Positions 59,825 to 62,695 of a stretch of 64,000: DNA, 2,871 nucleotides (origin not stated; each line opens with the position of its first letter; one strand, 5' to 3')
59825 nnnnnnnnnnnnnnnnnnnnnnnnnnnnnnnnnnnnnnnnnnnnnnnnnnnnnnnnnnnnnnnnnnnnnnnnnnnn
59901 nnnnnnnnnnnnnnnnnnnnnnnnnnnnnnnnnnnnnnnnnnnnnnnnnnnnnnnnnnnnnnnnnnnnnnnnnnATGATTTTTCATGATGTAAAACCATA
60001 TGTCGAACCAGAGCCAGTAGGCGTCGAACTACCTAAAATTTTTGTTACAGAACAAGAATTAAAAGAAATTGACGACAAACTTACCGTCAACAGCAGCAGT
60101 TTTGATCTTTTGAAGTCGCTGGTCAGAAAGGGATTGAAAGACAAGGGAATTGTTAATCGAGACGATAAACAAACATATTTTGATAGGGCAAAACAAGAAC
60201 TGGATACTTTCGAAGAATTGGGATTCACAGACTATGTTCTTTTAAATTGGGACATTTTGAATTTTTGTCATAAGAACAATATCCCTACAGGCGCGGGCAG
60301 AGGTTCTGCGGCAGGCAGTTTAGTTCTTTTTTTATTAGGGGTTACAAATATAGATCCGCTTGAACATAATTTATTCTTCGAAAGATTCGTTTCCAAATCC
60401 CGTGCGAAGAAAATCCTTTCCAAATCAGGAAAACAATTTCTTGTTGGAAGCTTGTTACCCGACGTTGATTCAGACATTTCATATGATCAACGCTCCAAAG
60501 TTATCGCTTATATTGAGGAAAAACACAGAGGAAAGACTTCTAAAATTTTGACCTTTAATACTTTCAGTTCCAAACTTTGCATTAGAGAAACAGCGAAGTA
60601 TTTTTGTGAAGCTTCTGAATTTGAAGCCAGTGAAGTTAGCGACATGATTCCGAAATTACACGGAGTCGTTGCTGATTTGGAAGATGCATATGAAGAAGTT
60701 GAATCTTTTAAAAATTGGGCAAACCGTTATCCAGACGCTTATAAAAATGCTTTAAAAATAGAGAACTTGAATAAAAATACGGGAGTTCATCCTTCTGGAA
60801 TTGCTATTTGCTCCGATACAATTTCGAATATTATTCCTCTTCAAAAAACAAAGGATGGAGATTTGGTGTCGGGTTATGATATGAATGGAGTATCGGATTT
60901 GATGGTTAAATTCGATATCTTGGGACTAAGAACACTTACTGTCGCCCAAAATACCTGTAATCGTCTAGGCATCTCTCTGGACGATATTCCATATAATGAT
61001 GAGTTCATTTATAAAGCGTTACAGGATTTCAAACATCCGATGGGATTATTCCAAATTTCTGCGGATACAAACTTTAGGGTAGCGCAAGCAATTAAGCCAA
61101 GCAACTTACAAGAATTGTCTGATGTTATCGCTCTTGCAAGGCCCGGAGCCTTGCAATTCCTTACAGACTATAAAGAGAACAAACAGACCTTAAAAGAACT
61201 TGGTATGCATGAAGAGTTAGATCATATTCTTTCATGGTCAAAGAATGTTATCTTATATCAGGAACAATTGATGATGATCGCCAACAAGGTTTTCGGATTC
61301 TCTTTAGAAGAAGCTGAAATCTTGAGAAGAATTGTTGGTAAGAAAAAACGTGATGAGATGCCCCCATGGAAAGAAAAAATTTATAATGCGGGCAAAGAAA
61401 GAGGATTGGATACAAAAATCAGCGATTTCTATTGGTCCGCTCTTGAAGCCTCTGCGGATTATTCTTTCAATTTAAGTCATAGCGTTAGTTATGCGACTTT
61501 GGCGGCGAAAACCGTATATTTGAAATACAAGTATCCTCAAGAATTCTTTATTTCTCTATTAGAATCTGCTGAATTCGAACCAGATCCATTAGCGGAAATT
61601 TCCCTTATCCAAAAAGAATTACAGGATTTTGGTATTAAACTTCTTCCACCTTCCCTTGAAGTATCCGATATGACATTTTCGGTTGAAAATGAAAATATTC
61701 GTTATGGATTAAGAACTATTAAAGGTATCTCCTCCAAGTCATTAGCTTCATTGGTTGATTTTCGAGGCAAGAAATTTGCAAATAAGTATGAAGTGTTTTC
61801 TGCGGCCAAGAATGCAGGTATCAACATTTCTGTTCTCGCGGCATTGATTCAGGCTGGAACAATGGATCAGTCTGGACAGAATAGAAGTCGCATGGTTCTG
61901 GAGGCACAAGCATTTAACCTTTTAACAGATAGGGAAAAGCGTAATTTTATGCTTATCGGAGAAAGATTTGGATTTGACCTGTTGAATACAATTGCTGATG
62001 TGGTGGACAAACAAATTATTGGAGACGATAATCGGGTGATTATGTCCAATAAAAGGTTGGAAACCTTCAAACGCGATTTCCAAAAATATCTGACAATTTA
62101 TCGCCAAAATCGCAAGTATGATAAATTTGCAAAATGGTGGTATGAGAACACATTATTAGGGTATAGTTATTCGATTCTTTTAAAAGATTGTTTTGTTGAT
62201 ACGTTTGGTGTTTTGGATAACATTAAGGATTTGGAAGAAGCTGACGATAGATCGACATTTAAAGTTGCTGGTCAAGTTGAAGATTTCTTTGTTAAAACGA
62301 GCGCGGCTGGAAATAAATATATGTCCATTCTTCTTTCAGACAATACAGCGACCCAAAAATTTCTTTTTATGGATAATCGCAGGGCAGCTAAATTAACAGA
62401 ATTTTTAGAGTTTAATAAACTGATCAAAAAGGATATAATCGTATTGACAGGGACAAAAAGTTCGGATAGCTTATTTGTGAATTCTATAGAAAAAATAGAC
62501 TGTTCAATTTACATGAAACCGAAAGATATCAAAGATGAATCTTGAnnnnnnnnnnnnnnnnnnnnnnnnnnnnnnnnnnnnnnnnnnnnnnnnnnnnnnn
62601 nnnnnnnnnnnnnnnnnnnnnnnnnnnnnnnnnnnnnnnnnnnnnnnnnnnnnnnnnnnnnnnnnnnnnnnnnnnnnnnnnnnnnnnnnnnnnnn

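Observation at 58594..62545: Exploded Pol III core: degenerate PHP-domain ORF, then DnaQ exonuclease, then DnaE polymerase lacking PHP, all ATGA-coupled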

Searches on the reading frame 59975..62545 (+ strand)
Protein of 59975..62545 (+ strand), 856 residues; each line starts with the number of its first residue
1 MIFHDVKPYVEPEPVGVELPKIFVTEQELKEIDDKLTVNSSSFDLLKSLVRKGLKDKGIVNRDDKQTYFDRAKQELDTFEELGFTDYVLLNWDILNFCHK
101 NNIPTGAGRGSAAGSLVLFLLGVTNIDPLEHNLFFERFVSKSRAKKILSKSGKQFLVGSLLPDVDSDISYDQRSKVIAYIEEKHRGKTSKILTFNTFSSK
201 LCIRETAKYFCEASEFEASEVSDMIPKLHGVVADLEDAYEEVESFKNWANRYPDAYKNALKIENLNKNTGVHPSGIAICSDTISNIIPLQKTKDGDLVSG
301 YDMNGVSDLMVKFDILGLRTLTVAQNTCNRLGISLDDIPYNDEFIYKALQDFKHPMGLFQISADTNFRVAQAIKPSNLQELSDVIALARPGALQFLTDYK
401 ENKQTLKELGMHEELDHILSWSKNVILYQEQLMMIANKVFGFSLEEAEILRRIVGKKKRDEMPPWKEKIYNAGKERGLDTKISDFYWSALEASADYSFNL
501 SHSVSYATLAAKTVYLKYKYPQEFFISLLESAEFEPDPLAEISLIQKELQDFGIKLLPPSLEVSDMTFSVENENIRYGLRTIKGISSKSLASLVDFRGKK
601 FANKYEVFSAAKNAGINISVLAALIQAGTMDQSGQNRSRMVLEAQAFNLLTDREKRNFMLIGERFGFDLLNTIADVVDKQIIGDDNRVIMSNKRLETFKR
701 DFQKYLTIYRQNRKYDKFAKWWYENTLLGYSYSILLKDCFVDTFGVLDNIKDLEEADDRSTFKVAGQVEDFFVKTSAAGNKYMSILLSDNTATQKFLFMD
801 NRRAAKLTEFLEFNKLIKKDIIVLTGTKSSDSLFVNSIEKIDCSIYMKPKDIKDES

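Call 4: search_protein_families(library=pfam, proteins=[window:59975-62545:+], max_evalue=1)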
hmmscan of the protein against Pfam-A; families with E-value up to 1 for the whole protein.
window:59975-62545:+ (856 aa): 3 families
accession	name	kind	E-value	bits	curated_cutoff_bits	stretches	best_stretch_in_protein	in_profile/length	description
PF07733.18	DNA_pol3_alpha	-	7.8e-58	196.6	23.9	1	45-317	2-260/260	Bacterial DNA polymerase III alpha NTPase domain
PF17657.6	DNA_pol3_finger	-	1.5e-31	109.4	22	1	326-476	7-165/166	Bacterial DNA polymerase III alpha subunit finger domain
PF14579.12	HHH_6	-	1.4e-16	60.9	25.6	1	553-639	1-89/90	Helix-hairpin-helix motif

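Call 5: search_dna_similar(query=window:59975-62545:+, collection=phages, mode=protein, max_rows=30)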
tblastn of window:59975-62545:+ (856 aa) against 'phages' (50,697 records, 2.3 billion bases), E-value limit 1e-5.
Records with a match: 1392; places in all: 1397; records where one place covers at least 80% of the query: 2.
Best place of each record, by identity: <60% 1392.
By first word of the organism name: Pseudomonas 302; Mycobacterium 282; Streptomyces 211; Gordonia 132; Bacillus 99; Bacteriophage 42; Microbacterium 36; Escherichia 31; Rhodococcus 22; Lactococcus 22; and 56 more.
By host as written in the record: Mycobacterium smegmatis mc2 155 204; Pseudomonas aeruginosa 118; - 100; Pseudomonas aeruginosa PAO1 86; Streptomyces griseus ATCC 10137 81; Gordonia terrae 3612 65; Streptomyces lividans JI 1326 44; Mycobacterium smegmatis mc#155 37; and 226 more.
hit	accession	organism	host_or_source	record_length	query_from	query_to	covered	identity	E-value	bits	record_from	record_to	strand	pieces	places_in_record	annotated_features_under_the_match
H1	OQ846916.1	Alicyclobacillus phage KKP_3916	Alicyclobacillus acidoterrestris strain ...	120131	41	842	91%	29.4%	2e-10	272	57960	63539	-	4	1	hypothetical protein (x6)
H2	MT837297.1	Bacteriophage sp.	human fecal samples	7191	54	801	87%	27.4%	3e-74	271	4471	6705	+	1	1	record has no annotation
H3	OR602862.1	Moorella phage MTATph1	Moorella thermoacetica DSM 103132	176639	46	640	70%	31.5%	8e-83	297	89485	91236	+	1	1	DNA polymerase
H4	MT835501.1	Bacteriophage sp.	human fecal samples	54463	42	669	73%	29.6%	7e-72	265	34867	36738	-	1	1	record has no annotation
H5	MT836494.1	Bacteriophage sp.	human fecal samples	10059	41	707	78%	27.9%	1e-79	287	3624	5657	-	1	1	record has no annotation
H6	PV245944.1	Chryseobacterium phage MA9V-3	Chryseobacterium sp. MA9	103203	14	651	75%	29.1%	5e-60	228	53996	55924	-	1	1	DNA polymerase III subunit alpha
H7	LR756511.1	uncultured phage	metagenomic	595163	45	718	79%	27.4%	1e-41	171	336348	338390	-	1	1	record has no annotation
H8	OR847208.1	Listeria phage LM 4-11-1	Listeria monocytogenes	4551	44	641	70%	30.7%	3e-77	279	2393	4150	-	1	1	record has no annotation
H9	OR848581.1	Listeria phage LM 4-14-1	Listeria monocytogenes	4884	44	641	70%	30.7%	4e-77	279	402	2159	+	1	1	record has no annotation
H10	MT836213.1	Bacteriophage sp.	human fecal samples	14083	41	671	74%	29.1%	4e-77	280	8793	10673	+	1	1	record has no annotation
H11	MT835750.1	Bacteriophage sp.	human fecal samples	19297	54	677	73%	29.4%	1e-70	260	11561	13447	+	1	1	record has no annotation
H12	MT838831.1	Bacteriophage sp.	human fecal samples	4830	46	657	71%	29.8%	3e-79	285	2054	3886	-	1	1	record has no annotation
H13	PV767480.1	Rossellomorea phage phiT1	Rossellomorea aquimaris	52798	46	665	72%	29.6%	4e-35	290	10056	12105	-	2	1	DNA polymerase III subunit alpha (x2) | hypothetical protein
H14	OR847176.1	Listeria phage LM 4-11-1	Listeria monocytogenes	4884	44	641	70%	30.2%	3e-76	276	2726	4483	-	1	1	record has no annotation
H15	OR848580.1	Listeria phage LM 4-14-1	Listeria monocytogenes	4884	44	641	70%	30.2%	3e-76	276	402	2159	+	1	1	record has no annotation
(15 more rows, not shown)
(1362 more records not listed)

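Call 16: search_solved_structures(query=window:59975-62545:+, max_evalue=0.001, show_alignments=2)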
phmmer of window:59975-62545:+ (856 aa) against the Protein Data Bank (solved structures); distinct sequences matched with E-value up to 0.001: 10.
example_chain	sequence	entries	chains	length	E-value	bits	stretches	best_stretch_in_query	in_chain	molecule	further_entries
3e0d_A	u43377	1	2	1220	8.6e-85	288.8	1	66-643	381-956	DNA polymerase III subunit alpha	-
2hpi_A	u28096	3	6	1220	3.1e-84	287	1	66-643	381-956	DNA polymerase III alpha subunit | DNA polymerase III subunit alpha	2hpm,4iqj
7pu7_A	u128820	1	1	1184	6e-75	256.3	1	67-648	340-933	DNA polymerase III subunit alpha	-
5lew_A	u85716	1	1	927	7.6e-75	255.9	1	66-641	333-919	DNA polymerase III subunit alpha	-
5m1s_A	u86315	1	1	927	1.3e-67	232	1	66-641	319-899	DNA polymerase III subunit alpha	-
2hqa_A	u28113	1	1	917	1.4e-67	231.9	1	66-641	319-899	DNA polymerase III alpha subunit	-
4jom_A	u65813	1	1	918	1.4e-67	231.9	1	66-641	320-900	DNA polymerase III subunit alpha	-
2hnh_A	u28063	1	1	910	1.5e-67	231.8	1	66-640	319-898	DNA polymerase III alpha subunit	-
5fku_A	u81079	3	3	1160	1.9e-67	231.5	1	66-641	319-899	DNA POLYMERASE III SUBUNIT ALPHA | DNA POLYMERASE III ALPHA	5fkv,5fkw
9qpc_A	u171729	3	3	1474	0.0005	21.7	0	251-359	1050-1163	DNA polymerase III PolC-type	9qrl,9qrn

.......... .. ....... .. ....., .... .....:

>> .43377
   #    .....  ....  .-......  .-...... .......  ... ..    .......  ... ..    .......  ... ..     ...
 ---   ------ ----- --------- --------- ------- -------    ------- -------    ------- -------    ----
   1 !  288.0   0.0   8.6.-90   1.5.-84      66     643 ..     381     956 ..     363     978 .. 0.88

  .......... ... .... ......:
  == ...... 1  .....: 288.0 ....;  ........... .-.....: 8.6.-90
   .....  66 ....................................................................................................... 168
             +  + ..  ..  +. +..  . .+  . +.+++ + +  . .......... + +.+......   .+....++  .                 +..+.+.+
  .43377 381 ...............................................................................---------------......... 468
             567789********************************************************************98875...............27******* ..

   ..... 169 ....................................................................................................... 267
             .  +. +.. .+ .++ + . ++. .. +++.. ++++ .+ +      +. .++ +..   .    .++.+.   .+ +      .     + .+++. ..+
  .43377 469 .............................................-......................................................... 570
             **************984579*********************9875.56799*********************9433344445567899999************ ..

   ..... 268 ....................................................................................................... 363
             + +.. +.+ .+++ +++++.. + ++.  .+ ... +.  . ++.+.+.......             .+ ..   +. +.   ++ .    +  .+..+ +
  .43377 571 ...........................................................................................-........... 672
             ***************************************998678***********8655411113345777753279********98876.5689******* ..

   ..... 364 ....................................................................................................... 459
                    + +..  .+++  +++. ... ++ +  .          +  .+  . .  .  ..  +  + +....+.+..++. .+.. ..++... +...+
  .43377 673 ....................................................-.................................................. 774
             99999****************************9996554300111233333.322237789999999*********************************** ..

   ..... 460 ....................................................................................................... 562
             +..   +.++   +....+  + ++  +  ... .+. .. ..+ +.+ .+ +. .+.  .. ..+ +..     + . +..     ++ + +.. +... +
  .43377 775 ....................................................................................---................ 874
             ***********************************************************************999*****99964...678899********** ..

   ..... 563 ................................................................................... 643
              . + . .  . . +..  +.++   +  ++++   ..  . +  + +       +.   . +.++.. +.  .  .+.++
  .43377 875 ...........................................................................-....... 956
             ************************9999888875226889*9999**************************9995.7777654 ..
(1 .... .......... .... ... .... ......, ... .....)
